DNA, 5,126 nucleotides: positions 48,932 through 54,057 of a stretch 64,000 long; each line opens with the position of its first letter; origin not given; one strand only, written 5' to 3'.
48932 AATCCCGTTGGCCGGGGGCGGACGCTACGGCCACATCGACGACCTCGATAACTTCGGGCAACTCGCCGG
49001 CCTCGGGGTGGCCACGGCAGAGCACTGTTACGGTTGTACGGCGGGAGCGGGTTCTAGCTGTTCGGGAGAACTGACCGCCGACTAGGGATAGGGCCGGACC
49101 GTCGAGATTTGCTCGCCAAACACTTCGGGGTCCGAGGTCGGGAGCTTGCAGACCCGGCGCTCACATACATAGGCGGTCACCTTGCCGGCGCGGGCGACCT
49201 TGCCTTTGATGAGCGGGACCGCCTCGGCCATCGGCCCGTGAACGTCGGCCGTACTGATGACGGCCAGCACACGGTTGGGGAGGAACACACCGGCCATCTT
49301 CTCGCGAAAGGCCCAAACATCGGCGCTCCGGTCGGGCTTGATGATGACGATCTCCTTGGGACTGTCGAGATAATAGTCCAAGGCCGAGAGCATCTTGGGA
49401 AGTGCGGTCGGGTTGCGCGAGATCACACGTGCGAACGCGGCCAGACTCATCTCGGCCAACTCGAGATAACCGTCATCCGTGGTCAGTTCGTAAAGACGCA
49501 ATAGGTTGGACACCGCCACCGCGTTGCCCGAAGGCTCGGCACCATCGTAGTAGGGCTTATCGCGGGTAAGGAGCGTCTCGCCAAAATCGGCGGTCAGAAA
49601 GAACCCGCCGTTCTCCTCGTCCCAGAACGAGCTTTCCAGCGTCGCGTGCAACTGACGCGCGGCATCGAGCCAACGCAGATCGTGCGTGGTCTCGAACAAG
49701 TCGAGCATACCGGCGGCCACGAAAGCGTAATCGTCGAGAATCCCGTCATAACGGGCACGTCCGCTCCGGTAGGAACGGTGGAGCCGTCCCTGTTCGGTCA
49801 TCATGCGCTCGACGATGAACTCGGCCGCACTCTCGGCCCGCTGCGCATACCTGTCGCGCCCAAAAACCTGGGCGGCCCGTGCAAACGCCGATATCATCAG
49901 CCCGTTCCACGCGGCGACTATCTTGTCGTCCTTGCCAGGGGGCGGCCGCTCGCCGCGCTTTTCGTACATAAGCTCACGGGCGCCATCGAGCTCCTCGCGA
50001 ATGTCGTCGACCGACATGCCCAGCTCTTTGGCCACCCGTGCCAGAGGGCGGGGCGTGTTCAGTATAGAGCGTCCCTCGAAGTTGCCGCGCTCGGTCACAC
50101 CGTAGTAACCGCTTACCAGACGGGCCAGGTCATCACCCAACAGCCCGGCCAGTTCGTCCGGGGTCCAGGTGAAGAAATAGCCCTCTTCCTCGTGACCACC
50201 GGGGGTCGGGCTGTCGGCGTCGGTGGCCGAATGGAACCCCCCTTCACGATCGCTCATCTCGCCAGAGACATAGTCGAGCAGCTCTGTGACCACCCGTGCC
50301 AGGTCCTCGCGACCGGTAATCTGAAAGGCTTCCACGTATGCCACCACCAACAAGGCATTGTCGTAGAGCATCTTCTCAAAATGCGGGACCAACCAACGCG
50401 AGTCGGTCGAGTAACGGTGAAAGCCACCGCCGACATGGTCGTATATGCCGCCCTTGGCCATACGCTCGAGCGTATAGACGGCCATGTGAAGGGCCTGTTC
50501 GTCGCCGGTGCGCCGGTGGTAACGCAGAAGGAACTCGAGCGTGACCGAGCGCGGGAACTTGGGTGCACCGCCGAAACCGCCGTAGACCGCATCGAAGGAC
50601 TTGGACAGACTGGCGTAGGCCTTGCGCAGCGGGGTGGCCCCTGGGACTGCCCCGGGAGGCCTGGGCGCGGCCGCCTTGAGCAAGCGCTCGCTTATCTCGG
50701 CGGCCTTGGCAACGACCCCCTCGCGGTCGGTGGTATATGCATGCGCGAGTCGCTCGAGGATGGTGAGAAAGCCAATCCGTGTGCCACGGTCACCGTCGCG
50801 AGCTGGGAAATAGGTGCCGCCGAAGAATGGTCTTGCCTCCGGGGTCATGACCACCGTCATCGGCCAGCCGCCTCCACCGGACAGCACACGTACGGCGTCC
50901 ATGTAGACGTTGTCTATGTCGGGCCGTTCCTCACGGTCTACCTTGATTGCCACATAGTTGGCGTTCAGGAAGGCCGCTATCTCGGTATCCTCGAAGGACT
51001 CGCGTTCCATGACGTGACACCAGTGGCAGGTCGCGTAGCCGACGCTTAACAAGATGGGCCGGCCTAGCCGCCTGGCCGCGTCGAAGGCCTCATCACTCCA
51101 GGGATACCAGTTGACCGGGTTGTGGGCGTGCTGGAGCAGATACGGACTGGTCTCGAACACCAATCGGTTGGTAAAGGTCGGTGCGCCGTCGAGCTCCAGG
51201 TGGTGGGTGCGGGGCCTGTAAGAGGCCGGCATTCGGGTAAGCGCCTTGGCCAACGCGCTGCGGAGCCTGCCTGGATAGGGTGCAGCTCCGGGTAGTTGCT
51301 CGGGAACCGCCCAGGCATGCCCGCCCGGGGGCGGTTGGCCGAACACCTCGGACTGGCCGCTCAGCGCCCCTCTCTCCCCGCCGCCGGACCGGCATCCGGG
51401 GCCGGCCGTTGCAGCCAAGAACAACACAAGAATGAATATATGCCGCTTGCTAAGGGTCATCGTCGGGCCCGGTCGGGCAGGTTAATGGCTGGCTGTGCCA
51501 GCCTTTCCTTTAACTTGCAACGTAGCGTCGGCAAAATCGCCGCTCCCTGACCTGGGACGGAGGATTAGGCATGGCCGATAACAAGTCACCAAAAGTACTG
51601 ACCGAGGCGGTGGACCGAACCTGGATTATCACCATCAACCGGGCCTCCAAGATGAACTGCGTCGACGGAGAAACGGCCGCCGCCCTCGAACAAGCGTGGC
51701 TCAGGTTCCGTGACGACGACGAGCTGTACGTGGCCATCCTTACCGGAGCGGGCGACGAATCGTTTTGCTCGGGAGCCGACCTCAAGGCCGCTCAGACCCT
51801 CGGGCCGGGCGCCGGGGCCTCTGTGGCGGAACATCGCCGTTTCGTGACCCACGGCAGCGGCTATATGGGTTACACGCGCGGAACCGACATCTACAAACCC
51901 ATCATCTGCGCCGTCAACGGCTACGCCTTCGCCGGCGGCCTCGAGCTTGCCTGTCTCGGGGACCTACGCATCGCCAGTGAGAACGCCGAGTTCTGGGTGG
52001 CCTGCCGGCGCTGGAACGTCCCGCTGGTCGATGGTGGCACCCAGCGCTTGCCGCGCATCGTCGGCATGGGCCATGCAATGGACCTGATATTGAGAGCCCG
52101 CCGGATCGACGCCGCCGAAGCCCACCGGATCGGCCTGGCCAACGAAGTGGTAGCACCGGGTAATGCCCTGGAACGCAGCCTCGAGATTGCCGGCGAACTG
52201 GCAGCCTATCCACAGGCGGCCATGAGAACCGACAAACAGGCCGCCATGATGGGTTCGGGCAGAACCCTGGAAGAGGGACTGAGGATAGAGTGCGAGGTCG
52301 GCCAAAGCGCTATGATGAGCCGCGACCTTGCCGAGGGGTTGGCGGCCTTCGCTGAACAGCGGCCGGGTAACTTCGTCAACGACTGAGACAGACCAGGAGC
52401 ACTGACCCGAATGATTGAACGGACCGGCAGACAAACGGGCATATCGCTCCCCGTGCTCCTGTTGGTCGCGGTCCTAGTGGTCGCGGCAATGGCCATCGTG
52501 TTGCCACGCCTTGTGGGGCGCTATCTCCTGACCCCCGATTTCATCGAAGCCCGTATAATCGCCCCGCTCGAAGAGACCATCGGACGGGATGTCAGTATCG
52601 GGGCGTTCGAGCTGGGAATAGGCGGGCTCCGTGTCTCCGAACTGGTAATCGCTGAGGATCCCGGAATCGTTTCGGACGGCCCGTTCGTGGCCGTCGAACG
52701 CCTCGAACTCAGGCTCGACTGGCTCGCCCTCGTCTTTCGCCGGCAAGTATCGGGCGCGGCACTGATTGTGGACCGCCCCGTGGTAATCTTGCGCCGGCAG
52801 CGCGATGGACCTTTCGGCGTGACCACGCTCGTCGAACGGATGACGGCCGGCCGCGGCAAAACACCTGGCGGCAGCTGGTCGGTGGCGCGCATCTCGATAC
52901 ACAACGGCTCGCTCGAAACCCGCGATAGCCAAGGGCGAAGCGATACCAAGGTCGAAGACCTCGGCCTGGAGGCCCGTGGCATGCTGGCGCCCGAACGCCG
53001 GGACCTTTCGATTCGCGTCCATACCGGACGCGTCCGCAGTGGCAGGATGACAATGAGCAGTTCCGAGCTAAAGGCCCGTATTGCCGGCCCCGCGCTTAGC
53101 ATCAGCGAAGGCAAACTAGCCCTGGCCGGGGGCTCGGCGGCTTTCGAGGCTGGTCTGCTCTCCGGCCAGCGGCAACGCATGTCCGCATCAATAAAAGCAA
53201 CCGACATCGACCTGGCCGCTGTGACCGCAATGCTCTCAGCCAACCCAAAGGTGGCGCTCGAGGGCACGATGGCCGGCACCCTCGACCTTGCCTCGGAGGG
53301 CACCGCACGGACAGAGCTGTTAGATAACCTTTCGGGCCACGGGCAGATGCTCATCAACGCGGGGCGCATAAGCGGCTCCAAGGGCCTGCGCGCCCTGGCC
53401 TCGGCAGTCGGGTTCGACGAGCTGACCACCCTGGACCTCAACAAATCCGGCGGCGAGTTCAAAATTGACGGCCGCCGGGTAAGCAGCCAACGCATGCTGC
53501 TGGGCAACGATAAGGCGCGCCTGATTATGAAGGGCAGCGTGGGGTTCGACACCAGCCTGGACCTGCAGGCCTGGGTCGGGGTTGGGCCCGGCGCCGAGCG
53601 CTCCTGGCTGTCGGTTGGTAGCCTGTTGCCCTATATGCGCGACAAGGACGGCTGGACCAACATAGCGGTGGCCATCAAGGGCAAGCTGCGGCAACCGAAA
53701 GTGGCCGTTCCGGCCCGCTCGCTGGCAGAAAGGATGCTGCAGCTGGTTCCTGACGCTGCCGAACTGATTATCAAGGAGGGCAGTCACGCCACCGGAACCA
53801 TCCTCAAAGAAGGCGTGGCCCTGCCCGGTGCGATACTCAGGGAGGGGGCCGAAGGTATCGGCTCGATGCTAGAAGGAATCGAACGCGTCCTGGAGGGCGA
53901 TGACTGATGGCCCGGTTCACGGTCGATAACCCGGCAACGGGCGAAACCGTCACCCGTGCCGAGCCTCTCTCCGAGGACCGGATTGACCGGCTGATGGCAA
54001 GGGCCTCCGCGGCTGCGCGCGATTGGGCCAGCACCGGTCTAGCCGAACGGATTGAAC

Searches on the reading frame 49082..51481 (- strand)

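Call 18: search_protein_families(library=ncbifam, proteins=[window:49082-51481:-], max_evalue=0.00001)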
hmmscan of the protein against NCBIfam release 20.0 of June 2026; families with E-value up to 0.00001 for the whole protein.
window:49082-51481:- (799 aa): 1 family
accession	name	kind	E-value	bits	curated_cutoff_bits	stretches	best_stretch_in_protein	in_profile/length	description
NF045694.1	seleno_TsoB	exception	6.3e-06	24.5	805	1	121-183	455-517/572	rhodanese/DsbD fusion-like selenoprotein TsoB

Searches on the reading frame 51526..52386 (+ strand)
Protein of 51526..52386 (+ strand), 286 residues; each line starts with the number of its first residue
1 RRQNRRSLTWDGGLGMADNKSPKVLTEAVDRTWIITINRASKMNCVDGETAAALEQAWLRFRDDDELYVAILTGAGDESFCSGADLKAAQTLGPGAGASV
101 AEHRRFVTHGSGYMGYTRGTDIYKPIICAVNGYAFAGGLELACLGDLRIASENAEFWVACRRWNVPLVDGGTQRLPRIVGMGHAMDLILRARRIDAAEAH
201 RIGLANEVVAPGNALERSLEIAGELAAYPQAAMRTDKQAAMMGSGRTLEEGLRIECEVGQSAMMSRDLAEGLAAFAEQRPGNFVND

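Call 37: search_protein_families(library=pfam, proteins=[window:51526-52386:+], max_evalue=0.00001)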
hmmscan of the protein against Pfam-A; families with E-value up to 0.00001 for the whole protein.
window:51526-52386:+ (286 aa): 2 families
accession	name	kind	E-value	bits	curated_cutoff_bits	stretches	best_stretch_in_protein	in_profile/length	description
PF00378.25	ECH_1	-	9.9e-46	156.5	27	1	34-283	8-248/251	Enoyl-CoA hydratase/isomerase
PF16113.10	ECH_2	-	1.4e-20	74.5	27.2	1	34-215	3-180/335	Enoyl-CoA hydratase/isomerase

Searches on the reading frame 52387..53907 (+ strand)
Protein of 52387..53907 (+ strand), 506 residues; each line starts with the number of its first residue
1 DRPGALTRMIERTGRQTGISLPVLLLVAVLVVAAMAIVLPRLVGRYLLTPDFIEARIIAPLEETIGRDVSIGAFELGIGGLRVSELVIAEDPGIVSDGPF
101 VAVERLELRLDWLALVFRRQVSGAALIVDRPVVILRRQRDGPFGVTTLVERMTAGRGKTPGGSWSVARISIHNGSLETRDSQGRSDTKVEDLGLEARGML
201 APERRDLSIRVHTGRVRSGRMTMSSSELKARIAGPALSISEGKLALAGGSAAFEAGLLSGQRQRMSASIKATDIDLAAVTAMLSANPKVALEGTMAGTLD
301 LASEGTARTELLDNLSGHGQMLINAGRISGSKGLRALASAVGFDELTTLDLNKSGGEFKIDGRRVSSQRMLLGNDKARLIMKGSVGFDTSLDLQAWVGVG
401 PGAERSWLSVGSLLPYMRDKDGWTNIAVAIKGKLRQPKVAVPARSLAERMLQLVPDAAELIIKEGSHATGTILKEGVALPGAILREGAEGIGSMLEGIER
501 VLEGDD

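Call 37: search_protein_families(library=pfam, proteins=[window:52387-53907:+], max_evalue=0.00001)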
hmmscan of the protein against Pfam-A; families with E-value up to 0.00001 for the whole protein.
window:52387-53907:+ (506 aa): 2 families
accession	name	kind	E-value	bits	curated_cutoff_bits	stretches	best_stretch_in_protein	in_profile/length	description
PF05359.17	DUF748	-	1.3e-13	50.4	50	1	31-338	18-286/1037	Domain of Unknown Function (DUF748)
PF05170.20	AsmA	-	2.4e-13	50.2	29.8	1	206-330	440-563/607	AsmA family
